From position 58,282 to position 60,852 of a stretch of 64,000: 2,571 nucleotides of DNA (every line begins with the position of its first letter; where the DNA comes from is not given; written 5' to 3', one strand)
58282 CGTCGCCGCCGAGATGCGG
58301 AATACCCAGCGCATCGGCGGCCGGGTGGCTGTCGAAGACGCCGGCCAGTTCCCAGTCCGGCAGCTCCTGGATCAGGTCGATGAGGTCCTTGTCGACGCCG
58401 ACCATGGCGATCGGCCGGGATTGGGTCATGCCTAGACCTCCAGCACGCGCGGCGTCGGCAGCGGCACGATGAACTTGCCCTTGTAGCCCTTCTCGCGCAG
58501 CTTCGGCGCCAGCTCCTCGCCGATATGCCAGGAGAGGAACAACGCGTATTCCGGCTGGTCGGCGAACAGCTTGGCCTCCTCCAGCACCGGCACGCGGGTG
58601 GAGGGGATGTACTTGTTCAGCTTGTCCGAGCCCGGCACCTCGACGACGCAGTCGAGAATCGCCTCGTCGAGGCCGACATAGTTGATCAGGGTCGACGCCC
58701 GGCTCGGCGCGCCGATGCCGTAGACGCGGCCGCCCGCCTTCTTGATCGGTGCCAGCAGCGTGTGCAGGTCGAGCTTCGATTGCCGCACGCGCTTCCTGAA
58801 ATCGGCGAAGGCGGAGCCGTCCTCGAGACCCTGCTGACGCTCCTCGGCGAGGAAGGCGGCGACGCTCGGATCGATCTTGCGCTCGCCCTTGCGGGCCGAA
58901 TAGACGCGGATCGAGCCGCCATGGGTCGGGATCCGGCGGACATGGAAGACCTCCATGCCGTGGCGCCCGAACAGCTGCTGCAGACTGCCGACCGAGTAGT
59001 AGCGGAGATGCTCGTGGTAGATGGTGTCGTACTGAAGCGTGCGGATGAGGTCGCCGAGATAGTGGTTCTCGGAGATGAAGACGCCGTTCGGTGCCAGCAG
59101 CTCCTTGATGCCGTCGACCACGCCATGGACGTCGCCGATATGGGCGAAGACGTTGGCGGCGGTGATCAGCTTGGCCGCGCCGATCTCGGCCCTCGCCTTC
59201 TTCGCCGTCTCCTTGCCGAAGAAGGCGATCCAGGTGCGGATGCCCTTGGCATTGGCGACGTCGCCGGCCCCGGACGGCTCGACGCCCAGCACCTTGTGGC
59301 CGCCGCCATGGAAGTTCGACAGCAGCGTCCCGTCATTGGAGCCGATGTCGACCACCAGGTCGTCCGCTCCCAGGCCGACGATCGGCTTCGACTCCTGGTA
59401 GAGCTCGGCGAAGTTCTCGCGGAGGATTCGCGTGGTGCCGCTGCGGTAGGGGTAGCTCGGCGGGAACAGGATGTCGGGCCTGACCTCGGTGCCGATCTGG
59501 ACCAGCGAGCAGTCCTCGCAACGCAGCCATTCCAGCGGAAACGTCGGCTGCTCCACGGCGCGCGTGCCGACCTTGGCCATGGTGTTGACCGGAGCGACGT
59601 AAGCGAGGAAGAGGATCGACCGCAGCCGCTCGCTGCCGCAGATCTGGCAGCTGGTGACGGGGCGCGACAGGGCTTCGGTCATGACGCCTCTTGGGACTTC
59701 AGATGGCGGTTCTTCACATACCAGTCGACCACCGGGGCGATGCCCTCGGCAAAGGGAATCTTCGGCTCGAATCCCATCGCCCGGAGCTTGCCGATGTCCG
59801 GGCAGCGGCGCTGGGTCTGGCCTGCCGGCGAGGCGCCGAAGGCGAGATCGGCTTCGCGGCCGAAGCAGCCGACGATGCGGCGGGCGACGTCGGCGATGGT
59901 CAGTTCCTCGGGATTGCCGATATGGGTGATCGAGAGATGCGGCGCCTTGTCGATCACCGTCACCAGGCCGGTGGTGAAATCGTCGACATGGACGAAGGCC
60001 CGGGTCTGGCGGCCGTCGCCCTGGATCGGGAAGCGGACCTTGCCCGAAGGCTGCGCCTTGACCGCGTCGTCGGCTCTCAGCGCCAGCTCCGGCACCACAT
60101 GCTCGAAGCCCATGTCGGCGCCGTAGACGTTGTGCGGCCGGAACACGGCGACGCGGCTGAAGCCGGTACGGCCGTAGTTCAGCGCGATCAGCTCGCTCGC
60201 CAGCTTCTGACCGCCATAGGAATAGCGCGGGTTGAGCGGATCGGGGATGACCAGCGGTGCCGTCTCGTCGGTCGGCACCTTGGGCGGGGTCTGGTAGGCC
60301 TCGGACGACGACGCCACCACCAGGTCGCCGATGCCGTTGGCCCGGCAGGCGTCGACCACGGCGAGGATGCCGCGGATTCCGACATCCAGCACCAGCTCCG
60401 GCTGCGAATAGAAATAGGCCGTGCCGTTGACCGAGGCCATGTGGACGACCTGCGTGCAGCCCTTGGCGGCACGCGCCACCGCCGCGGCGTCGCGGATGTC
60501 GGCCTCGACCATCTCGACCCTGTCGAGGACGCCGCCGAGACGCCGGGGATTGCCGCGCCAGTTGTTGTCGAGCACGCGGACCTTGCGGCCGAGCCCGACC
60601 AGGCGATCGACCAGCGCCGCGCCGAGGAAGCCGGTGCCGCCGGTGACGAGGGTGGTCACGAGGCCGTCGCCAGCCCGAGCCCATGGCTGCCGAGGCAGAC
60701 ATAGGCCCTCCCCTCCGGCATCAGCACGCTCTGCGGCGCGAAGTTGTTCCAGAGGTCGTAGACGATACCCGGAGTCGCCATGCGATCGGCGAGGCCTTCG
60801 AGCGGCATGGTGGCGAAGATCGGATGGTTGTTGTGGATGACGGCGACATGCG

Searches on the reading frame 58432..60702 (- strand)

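Call 61: search_protein_families(library=pfam, proteins=[window:58432-60702:-], max_evalue=0.001)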
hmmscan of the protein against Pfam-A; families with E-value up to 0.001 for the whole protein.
window:58432-60702:- (756 aa): 4 families
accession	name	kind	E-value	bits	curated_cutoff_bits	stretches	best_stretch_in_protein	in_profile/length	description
PF08484.17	Methyltransf_14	-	1.7e-40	138.9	23.5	1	592-749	1-160/160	C-methyltransferase C-terminal domain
PF13489.12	Methyltransf_23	-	2e-15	57.3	27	1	446-587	22-163/164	Methyltransferase domain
PF08421.16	Methyltransf_13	-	1.9e-11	44.4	31.3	1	352-413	1-62/62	Putative zinc binding domain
PF08242.18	Methyltransf_12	-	1.2e-06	29.6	30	1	451-542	1-98/98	Methyltransferase domain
